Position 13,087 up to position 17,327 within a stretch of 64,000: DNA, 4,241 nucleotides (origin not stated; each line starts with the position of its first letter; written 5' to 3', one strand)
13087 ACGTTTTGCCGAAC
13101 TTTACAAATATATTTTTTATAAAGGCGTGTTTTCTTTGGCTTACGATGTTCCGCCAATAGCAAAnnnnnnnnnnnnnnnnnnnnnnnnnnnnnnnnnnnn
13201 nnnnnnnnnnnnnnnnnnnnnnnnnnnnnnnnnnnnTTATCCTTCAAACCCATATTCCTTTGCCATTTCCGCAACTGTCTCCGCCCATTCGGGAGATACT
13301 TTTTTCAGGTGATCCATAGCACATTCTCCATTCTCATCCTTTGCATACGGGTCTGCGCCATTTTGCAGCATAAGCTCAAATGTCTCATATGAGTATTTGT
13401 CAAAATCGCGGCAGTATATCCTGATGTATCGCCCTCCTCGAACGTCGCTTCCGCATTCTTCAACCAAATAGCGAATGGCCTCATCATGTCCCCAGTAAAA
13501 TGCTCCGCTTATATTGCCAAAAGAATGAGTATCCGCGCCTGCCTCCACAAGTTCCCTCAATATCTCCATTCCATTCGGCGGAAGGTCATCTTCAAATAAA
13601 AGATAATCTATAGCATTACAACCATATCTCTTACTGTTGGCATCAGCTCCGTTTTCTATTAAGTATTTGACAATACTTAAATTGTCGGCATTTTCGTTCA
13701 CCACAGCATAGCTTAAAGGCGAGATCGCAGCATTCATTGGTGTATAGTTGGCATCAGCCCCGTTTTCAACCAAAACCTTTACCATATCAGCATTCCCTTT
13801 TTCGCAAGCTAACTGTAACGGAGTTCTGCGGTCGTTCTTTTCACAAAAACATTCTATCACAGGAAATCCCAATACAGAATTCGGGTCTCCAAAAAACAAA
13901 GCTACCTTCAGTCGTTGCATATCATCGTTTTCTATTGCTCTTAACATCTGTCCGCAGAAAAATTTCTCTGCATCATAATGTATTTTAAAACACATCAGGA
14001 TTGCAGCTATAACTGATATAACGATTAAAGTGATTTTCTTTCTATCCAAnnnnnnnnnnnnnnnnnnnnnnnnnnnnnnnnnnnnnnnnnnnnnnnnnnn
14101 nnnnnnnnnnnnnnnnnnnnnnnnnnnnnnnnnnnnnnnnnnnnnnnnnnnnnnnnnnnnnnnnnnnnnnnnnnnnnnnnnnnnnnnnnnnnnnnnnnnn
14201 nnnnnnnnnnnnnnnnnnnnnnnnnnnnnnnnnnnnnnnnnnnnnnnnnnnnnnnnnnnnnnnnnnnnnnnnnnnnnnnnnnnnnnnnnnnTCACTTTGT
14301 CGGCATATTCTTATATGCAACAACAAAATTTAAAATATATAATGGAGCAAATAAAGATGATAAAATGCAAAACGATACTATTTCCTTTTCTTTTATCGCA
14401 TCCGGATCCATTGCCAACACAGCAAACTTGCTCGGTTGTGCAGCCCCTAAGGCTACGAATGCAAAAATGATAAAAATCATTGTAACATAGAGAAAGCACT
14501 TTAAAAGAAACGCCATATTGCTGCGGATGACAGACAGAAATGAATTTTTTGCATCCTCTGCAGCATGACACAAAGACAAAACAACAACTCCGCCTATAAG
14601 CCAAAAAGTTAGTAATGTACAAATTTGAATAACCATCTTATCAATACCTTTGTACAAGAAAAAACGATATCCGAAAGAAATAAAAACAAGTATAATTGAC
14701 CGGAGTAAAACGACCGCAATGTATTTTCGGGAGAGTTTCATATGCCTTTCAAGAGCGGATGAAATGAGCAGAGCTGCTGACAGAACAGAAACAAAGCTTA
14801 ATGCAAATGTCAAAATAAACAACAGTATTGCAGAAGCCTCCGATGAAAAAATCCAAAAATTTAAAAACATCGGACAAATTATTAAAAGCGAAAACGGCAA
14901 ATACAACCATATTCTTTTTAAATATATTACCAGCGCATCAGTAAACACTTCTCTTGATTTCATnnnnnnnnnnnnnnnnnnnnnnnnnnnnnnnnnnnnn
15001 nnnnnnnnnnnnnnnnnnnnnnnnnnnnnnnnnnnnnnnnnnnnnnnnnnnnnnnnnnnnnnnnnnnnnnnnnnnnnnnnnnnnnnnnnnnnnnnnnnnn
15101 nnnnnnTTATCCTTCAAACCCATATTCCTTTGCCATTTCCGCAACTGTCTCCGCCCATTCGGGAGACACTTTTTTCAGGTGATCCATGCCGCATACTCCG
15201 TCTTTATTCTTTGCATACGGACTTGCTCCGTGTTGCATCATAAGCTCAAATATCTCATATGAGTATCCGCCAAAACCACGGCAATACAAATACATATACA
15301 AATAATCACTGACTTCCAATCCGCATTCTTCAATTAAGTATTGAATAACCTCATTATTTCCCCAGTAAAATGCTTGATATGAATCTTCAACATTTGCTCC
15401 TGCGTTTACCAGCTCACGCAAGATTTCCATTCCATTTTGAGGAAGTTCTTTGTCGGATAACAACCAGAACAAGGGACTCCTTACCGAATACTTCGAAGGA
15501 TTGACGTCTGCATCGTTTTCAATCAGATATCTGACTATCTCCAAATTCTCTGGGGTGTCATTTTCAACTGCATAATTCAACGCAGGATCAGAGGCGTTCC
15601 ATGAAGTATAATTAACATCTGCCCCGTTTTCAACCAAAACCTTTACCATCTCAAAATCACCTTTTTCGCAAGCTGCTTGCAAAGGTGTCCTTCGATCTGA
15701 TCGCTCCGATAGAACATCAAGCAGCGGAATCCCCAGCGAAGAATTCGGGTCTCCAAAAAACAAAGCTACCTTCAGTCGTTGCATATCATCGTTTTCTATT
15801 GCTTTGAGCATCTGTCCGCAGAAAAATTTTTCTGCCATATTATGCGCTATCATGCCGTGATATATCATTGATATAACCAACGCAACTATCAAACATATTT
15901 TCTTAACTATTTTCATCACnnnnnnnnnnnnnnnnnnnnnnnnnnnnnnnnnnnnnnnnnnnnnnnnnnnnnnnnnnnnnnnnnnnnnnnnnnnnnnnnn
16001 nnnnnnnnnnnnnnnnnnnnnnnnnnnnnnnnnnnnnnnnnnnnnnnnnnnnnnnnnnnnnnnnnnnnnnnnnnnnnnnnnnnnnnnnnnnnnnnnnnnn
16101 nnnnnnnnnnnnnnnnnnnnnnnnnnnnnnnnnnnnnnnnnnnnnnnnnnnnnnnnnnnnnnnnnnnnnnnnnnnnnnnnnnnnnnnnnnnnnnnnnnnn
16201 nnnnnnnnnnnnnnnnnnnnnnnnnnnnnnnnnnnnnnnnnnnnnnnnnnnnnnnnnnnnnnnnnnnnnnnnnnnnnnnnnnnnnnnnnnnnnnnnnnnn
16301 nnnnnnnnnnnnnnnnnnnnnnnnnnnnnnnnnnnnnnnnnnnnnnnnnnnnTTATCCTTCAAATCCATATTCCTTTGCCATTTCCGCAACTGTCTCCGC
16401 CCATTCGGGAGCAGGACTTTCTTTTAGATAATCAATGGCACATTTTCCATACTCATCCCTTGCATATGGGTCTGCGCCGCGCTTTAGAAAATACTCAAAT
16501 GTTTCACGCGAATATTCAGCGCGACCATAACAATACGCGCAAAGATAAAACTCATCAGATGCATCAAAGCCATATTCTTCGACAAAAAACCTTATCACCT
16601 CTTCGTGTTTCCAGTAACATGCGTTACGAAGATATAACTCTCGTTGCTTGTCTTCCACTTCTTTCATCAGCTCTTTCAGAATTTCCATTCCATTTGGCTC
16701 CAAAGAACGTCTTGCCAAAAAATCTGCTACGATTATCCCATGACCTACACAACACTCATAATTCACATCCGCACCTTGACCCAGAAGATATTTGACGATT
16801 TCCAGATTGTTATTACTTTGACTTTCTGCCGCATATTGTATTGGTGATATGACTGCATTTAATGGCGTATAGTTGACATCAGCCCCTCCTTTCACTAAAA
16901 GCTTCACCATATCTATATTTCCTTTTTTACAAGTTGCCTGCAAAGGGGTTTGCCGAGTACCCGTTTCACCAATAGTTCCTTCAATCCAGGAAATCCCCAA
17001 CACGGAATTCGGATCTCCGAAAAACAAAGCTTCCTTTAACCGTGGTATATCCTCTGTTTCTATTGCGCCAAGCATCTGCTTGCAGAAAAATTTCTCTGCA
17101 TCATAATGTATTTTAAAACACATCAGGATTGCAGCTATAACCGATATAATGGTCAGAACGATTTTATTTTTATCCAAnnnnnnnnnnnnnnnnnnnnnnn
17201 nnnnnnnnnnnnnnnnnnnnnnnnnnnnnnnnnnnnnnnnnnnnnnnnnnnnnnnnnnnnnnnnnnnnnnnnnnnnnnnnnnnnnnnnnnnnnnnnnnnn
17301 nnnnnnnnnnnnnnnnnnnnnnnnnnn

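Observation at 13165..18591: Ankyrin-repeat cassette array with decayed copies of an upstream partner gene (toxin/immunity-like layout)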

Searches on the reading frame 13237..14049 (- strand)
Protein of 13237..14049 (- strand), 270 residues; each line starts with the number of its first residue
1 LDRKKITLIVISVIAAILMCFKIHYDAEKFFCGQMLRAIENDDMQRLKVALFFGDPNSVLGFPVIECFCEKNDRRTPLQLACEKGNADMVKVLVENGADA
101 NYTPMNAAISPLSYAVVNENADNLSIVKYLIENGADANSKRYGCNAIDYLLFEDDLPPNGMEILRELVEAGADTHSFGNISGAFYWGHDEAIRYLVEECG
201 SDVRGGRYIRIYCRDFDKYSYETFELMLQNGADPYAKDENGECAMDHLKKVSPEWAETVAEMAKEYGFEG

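Call 4: search_protein_families(library=pfam, proteins=[window:13237-14049:-], max_evalue=0.1)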
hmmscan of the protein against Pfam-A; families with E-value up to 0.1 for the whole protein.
window:13237-14049:- (270 aa): 6 families
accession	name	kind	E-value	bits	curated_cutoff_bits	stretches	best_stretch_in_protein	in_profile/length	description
PF00023.36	Ank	-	7.1e-20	70.4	21.1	2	74-102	2-30/33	Ankyrin repeat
PF12796.13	Ank_2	-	2.6e-18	66.8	27.3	2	67-140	22-89/90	Ankyrin repeats (3 copies)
PF13606.12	Ank_3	-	2.5e-15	55.3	22.3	2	74-101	2-29/30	Ankyrin repeat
PF13637.12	Ank_4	-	9.3e-15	54.8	22.7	2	80-104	3-27/50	Ankyrin repeats (many copies)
PF13857.12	Ank_5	-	1.2e-12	48.3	27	1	69-103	11-45/56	Ankyrin repeats (many copies)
PF23745.1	ANK_LRRK2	-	7.6e-05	23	27.5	1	70-138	27-91/130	LRRK2 ANK repeat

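Call 5: search_protein_families(library=ncbifam, proteins=[window:13237-14049:-], max_evalue=0.1)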
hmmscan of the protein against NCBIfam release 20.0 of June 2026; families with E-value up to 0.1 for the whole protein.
window:13237-14049:- (270 aa): 9 families
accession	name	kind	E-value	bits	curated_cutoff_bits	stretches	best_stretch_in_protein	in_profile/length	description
NF043022.1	T4SS_AnkG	equivalog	2.2e-08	33.3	500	1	71-138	362-430/455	Dot/Icm T4SS effector AnkG/AnkZ/LegA7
TIGR00870.1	trp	subfamily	3.8e-05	21.9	498.75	1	66-102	123-159/747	transient-receptor-potential calcium channel protein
NF043024.1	T4SS_AnkI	equivalog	6.2e-05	21.9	550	1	70-137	237-310/439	Dot/Icm T4SS effector AnkI/LegAS4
NF041931.2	MzaA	equivalog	6.3e-05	22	800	1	75-105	36-66/726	MZA anti-phage system associated sigma-70 family RNA polymerase sigma factor MzaA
NF043029.1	T4SS_AnkY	equivalog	8.7e-05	21.1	600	1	72-139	456-519/543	Dot/Icm T4SS effector AnkY/LegA9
NF043028.1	T4SS_AnkX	equivalog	0.0001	20.6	1400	1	71-135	579-642/938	Dot/Icm T4SS effector AnkN/AnkX/LegA8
NF043023.1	T4SS_AnkH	equivalog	0.00014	20.7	600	1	75-137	66-124/467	Dot/Icm T4SS effector AnkH/LegA3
NF043021.1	T4SS_AnkF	equivalog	0.0076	14.5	1000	1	34-100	588-645/917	Dot/Icm T4SS effector AnkF/LegA14/Ceg31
NF043019.1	T4SS_AnkC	equivalog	0.061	12.2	450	1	70-139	123-195/459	Dot/Icm T4SS effector AnkC/LegA12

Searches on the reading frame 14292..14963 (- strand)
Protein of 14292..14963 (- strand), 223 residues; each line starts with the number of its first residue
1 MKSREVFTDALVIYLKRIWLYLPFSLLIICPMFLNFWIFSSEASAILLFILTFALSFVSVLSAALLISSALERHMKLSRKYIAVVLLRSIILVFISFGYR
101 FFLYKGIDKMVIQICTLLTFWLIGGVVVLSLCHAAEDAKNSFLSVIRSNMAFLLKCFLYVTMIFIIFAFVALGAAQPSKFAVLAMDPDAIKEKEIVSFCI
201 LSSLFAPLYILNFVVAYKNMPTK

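Call 4: search_protein_families(library=pfam, proteins=[window:14292-14963:-], max_evalue=0.1)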
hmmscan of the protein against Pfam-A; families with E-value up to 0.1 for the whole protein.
window:14292-14963:- (223 aa): 0 families

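Call 5: search_protein_families(library=ncbifam, proteins=[window:14292-14963:-], max_evalue=0.1)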
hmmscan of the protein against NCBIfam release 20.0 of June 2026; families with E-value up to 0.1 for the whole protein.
window:14292-14963:- (223 aa): 0 families

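Call 80: find_homologous_proteins(query=window:14292-14963:-)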
Query window:14292-14963:- (223 aa): 1 proteins with E <= 0.001 among 2075 candidates.
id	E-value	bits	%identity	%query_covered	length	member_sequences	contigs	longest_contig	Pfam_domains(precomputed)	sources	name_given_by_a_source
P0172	5.4e-131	453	100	100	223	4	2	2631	-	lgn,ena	-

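Call 81: find_encoding_contigs(protein=P0172, flank=5000, max_places=4)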
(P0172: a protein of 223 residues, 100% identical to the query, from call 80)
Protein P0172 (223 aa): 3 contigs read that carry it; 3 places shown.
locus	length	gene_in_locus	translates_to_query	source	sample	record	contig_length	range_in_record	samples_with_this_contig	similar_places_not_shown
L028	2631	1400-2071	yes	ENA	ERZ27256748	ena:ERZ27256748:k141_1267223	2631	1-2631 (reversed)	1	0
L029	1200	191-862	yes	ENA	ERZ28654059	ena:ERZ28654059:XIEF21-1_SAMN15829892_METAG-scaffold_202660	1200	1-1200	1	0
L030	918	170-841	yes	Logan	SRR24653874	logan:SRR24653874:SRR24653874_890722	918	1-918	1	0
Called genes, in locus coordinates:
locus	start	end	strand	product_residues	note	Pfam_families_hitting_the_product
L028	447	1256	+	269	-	PF12796:Ank_2, PF13857:Ank_5 (faint), PF00023:Ank (weak), PF13606:Ank_3 (weak), PF13637:Ank_4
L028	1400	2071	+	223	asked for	-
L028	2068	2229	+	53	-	-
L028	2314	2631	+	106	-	?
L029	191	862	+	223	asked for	-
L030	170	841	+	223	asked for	-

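Call 87: search_protein_families(library=phrogs, proteins=[window:14292-14963:-], max_evalue=0.001)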
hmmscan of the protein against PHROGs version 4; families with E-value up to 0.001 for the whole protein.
window:14292-14963:- (223 aa): 0 families

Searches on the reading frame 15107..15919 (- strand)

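Call 4: search_protein_families(library=pfam, proteins=[window:15107-15919:-], max_evalue=0.1)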
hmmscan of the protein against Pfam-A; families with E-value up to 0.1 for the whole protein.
window:15107-15919:- (270 aa): 6 families
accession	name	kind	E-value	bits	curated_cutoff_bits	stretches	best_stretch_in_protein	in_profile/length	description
PF00023.36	Ank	-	1.5e-18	66.3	21.1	2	76-105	2-31/33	Ankyrin repeat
PF12796.13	Ank_2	-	1.1e-16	61.6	27.3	1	72-141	27-88/90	Ankyrin repeats (3 copies)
PF13637.12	Ank_4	-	1.4e-16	60.6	22.7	1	80-120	1-40/50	Ankyrin repeats (many copies)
PF13606.12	Ank_3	-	2.1e-14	52.5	22.3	1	76-103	2-29/30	Ankyrin repeat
PF13857.12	Ank_5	-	3.1e-08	34.2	27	1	69-105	9-45/56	Ankyrin repeats (many copies)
PF23745.1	ANK_LRRK2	-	0.00015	22.1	27.5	1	76-134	31-85/130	LRRK2 ANK repeat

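Call 5: search_protein_families(library=ncbifam, proteins=[window:15107-15919:-], max_evalue=0.1)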
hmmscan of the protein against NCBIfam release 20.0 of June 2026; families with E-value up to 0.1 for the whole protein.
window:15107-15919:- (270 aa): 9 families
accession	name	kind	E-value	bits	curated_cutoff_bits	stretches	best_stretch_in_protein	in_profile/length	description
NF043022.1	T4SS_AnkG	equivalog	4.5e-07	29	500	1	72-140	361-430/455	Dot/Icm T4SS effector AnkG/AnkZ/LegA7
NF043024.1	T4SS_AnkI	equivalog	7.8e-07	28.2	550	1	66-139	233-310/439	Dot/Icm T4SS effector AnkI/LegAS4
NF043028.1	T4SS_AnkX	equivalog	1.8e-05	23.1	1400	1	74-201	580-698/938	Dot/Icm T4SS effector AnkN/AnkX/LegA8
NF043023.1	T4SS_AnkH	equivalog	3.8e-05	22.6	600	0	76-114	65-102/467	Dot/Icm T4SS effector AnkH/LegA3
NF043029.1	T4SS_AnkY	equivalog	0.00015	20.3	600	1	75-142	457-520/543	Dot/Icm T4SS effector AnkY/LegA9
NF043021.1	T4SS_AnkF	equivalog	0.00063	18.1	1000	1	33-153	585-673/917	Dot/Icm T4SS effector AnkF/LegA14/Ceg31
TIGR00870.1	trp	subfamily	0.00072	17.7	498.75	1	72-105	127-160/747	transient-receptor-potential calcium channel protein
NF041931.2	MzaA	equivalog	0.024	13.5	800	1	76-122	35-80/726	MZA anti-phage system associated sigma-70 family RNA polymerase sigma factor MzaA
NF009499.0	PRK12859.1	subfamily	0.027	13.7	366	1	91-126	25-60/258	SDR family oxidoreductase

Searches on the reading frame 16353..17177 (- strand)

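Call 4: search_protein_families(library=pfam, proteins=[window:16353-17177:-], max_evalue=0.1)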
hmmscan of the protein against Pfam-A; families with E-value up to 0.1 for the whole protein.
window:16353-17177:- (274 aa): 8 families
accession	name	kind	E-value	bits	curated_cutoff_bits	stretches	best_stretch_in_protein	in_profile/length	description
PF00023.36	Ank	-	2.3e-18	65.7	21.1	2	76-103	3-30/33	Ankyrin repeat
PF12796.13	Ank_2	-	7.4e-16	58.9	27.3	1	74-140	28-88/90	Ankyrin repeats (3 copies)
PF13606.12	Ank_3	-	3.7e-12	45.6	22.3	1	76-102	3-29/30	Ankyrin repeat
PF13637.12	Ank_4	-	2.3e-11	44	22.7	1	83-132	5-50/50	Ankyrin repeats (many copies)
PF13857.12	Ank_5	-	9.4e-10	39.1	27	1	75-104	16-45/56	Ankyrin repeats (many copies)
PF23745.1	ANK_LRRK2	-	0.0084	16.4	27.5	1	75-136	31-88/130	LRRK2 ANK repeat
PF14420.11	Clr5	-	0.012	16.2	22.3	0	179-209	13-41/54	Clr5 domain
PF24521.3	Ank_KRIT1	-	0.017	15.3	80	0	48-135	23-108/149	KRIT1 ankyrin-repeats domain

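Call 5: search_protein_families(library=ncbifam, proteins=[window:16353-17177:-], max_evalue=0.1)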
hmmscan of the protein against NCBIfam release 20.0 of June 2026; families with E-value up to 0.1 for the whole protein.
window:16353-17177:- (274 aa): 9 families
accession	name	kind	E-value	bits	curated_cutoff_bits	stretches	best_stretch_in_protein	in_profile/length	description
TIGR00870.1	trp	subfamily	2.7e-05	22.4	498.75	1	110-143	132-162/747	transient-receptor-potential calcium channel protein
NF043022.1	T4SS_AnkG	equivalog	0.00019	20.4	500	1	75-139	365-430/455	Dot/Icm T4SS effector AnkG/AnkZ/LegA7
NF043028.1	T4SS_AnkX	equivalog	0.0009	17.5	1400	1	74-137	581-643/938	Dot/Icm T4SS effector AnkN/AnkX/LegA8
NF043023.1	T4SS_AnkH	equivalog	0.0029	16.4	600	1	77-154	34-107/467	Dot/Icm T4SS effector AnkH/LegA3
NF043021.1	T4SS_AnkF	equivalog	0.0054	15.1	1000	1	74-114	618-646/917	Dot/Icm T4SS effector AnkF/LegA14/Ceg31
NF043029.1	T4SS_AnkY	equivalog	0.01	14.3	600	1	75-139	458-518/543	Dot/Icm T4SS effector AnkY/LegA9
NF041931.2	MzaA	equivalog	0.032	13.1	800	0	82-141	9-64/726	MZA anti-phage system associated sigma-70 family RNA polymerase sigma factor MzaA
NF011055.0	PRK14487.1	subfamily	0.069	12.6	218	0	171-201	52-82/212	cbb3-type cytochrome c oxidase subunit II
NF011480.0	PRK14889.1-4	equivalog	0.08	13.4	120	0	6-65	10-68/132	VKOR family protein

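Call 87: search_protein_families(library=phrogs, proteins=[window:16353-17177:-], max_evalue=0.001)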
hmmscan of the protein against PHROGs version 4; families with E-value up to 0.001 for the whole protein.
window:16353-17177:- (274 aa): 2 families
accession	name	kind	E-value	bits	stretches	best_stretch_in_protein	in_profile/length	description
phrog_9262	-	unknown function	1.8e-14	54.9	1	75-177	40-136/253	-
phrog_9049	-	unknown function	2.6e-12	44.5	1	75-265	3541-3710/4700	-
